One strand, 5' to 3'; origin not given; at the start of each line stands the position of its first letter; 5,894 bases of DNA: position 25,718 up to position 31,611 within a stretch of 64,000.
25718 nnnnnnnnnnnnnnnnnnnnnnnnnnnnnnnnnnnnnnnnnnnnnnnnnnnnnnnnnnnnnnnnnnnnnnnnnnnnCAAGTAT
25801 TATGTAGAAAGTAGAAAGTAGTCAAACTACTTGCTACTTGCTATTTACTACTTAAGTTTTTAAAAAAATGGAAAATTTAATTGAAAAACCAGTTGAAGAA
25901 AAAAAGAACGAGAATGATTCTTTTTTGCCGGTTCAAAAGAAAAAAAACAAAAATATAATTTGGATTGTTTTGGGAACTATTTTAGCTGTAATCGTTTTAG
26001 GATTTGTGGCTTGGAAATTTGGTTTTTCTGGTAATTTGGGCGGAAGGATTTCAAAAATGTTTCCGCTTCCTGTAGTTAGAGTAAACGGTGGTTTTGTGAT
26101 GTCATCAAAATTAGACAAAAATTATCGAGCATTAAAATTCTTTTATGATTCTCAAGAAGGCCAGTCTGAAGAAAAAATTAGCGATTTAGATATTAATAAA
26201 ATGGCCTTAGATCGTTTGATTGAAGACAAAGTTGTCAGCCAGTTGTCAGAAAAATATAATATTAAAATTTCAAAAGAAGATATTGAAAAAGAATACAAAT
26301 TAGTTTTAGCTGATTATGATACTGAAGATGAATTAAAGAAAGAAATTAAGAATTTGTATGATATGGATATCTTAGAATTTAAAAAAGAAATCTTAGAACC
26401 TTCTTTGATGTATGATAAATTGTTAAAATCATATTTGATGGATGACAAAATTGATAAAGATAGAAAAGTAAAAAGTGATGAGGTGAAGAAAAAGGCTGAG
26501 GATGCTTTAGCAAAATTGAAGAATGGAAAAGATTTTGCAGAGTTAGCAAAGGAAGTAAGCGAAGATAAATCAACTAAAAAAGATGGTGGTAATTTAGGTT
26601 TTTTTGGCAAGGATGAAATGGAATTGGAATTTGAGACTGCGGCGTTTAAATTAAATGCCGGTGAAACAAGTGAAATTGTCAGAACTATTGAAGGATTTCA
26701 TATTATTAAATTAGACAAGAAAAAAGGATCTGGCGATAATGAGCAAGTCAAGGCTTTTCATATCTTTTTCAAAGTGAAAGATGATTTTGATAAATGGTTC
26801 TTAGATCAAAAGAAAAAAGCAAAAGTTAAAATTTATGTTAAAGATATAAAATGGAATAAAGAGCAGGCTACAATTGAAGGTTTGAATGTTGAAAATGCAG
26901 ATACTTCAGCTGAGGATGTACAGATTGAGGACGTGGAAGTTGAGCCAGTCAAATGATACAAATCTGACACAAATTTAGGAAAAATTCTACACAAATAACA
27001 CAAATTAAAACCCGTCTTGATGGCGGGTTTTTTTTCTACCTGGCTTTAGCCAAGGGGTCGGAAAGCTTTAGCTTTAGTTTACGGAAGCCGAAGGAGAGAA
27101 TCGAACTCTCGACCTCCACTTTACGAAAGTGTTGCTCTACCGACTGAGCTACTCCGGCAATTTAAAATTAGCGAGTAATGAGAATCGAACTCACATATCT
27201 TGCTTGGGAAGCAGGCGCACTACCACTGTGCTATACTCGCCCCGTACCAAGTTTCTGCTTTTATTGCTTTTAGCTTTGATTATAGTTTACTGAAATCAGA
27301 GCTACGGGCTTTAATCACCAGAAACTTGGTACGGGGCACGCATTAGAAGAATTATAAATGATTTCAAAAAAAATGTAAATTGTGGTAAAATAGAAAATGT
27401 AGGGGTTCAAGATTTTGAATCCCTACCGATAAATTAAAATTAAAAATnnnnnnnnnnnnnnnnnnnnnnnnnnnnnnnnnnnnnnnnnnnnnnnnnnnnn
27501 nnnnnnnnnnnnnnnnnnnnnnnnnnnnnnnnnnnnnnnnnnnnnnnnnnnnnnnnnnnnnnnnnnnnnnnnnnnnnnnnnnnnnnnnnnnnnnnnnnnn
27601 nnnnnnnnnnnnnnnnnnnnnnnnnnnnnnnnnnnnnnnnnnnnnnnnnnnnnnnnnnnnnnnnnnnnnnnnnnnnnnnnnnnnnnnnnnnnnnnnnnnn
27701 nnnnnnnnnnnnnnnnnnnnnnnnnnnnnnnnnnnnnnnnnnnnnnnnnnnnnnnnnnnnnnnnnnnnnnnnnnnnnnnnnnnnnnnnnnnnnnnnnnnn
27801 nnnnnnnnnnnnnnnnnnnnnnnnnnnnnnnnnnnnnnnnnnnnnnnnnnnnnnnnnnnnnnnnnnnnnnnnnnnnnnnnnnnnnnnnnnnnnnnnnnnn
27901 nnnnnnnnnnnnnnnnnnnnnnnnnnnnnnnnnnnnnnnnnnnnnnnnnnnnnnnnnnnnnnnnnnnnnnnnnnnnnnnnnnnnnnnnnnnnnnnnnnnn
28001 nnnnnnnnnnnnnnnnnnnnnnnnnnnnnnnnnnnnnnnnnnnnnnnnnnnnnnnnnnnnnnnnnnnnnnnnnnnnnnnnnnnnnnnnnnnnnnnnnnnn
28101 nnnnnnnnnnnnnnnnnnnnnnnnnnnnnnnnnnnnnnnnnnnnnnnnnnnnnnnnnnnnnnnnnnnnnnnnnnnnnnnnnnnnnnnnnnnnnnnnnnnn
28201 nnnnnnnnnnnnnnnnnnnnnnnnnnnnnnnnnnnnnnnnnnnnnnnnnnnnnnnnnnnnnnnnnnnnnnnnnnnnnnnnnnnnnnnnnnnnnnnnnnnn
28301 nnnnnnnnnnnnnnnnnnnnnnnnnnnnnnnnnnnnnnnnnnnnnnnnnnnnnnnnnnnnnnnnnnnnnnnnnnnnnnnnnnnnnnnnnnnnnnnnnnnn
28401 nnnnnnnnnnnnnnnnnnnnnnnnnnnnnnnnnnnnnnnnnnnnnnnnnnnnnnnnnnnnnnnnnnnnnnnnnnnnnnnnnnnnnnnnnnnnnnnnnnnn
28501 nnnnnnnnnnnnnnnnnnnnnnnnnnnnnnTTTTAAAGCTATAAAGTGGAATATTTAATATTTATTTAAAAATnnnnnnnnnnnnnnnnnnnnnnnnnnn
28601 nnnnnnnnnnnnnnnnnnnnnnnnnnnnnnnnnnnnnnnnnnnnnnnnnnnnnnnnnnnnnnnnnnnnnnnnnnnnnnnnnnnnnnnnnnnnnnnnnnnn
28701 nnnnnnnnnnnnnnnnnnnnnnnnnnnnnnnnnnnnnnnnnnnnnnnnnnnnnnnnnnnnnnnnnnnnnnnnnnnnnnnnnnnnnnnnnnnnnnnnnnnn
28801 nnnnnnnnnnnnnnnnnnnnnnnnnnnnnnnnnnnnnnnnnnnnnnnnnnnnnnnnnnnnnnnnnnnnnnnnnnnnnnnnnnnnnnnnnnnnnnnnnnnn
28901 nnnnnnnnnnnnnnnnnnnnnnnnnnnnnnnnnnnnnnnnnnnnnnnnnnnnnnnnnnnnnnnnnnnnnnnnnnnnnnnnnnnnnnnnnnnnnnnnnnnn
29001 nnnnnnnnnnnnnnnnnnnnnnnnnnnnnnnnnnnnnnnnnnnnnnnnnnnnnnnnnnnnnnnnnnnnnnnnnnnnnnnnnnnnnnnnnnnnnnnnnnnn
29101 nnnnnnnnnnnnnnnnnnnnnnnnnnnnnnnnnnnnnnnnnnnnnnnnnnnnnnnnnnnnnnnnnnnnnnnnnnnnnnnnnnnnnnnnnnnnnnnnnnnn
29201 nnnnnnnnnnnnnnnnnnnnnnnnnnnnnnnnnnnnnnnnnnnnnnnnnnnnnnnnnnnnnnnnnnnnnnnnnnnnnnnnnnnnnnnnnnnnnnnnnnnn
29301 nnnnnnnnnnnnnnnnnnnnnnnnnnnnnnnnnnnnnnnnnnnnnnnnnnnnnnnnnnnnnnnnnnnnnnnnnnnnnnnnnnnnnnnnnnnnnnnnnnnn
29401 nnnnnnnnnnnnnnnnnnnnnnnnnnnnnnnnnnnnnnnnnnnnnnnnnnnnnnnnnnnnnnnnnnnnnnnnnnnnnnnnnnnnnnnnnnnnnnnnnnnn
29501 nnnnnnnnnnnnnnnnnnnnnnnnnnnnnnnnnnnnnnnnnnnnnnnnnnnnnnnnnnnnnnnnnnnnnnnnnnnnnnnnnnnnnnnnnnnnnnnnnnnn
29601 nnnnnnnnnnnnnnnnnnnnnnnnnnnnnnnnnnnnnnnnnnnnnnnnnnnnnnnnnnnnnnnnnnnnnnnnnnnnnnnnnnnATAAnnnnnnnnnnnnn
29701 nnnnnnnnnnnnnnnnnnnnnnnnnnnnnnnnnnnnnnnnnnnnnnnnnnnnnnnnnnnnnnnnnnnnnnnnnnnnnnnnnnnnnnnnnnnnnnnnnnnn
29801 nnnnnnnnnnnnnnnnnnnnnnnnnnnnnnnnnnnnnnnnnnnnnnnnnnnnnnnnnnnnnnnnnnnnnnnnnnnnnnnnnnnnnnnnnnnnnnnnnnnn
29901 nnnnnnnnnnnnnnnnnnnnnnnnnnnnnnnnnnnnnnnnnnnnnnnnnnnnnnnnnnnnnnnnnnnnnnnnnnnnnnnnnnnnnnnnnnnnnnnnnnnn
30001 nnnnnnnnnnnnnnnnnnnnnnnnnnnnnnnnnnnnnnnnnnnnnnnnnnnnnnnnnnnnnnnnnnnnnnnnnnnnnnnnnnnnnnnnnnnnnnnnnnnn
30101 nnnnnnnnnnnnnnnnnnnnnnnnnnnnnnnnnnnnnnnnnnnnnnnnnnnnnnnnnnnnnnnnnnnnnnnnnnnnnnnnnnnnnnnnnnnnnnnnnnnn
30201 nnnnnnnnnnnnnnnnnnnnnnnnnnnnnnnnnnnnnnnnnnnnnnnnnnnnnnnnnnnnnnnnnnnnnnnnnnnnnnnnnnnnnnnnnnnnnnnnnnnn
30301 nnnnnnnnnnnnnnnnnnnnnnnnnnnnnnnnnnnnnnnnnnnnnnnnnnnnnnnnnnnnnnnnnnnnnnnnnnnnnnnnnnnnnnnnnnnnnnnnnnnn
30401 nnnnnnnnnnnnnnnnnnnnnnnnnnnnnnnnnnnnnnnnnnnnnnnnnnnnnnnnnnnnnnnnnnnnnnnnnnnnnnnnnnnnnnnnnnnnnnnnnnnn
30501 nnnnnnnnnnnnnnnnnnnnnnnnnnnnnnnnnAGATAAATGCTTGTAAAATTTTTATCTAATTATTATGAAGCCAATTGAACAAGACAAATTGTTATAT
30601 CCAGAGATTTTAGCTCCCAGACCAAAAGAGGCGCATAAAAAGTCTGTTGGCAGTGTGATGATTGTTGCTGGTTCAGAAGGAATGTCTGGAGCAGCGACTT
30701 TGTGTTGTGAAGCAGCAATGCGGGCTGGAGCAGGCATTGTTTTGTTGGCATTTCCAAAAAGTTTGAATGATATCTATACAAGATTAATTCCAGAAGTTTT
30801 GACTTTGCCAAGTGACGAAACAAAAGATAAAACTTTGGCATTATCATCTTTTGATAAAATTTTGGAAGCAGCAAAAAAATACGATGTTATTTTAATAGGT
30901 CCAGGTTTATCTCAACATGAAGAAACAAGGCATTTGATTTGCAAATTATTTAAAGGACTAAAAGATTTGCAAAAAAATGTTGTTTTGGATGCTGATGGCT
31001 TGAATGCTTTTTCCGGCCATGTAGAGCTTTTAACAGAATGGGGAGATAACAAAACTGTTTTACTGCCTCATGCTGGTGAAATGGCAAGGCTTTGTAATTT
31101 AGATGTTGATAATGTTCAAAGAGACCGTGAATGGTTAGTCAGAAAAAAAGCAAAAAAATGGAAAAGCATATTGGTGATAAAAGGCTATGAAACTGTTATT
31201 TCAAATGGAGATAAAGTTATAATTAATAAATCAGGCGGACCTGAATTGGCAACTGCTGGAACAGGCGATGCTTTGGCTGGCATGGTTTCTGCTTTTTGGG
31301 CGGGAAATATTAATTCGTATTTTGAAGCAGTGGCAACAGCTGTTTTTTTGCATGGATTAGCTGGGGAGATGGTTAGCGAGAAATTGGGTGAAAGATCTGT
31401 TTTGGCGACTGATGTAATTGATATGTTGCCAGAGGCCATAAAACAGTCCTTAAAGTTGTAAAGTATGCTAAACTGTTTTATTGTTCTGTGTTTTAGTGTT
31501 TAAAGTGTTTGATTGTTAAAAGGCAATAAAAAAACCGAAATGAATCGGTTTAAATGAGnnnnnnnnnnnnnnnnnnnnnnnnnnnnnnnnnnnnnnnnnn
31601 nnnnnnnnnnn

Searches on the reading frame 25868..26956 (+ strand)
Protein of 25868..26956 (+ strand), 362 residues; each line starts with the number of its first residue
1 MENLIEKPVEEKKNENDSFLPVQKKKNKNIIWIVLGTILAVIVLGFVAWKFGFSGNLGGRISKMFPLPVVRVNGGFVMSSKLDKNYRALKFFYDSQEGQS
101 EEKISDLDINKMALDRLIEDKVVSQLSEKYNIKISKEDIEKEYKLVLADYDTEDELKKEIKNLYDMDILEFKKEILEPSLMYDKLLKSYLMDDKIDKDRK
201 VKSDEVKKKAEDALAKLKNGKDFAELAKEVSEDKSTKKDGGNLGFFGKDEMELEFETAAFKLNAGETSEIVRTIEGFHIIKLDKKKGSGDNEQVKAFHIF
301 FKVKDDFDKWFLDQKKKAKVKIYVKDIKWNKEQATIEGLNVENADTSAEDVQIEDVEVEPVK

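Call 13: search_protein_families(library=pfam, proteins=[window:25868-26956:+], max_evalue=0.001)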
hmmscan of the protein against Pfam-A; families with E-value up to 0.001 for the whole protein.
window:25868-26956:+ (362 aa): 6 families
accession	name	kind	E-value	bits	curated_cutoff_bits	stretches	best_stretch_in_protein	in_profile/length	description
PF13616.12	Rotamase_3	-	1.9e-23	83.7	22.5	1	198-285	28-115/116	PPIC-type PPIASE domain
PF00639.27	Rotamase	-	2.7e-23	83.2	21.7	1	198-283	10-96/97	PPIC-type PPIASE domain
PF13624.11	SurA_N_3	-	5e-13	49.6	27.2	1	24-142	7-116/162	SurA-like N-terminal domain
PF13145.12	Rotamase_2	-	1.4e-10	42.4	27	1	182-288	10-111/121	PPIC-type PPIASE domain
PF13623.11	SurA_N_2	-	1.3e-07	32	28.5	1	34-141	11-117/145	SurA-like N-terminal domain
PF09312.16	SurA_N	-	0.00033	21.2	30.8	1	70-144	6-77/118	SurA N-terminal domain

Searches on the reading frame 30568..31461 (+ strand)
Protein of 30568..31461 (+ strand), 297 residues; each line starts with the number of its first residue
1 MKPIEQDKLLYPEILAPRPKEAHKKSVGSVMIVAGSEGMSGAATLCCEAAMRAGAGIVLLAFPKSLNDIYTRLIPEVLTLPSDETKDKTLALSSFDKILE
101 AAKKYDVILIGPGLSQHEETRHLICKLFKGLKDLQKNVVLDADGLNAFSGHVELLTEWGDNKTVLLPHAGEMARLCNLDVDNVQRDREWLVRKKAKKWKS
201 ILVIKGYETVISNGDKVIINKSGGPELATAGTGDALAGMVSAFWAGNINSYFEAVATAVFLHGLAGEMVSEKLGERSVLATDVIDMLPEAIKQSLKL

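Call 40: search_protein_families(library=pfam, proteins=[window:30568-31461:+], max_evalue=0.0001)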
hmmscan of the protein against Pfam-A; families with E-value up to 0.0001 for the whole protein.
window:30568-31461:+ (297 aa): 2 families
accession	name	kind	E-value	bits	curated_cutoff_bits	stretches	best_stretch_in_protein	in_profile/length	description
PF01256.23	Carb_kinase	-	3.8e-49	167.8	27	1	30-288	1-241/242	NAD(P)H-hydrate dehydratase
PF02110.20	HK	-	1.3e-08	35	27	1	176-287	129-241/247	Hydroxyethylthiazole kinase family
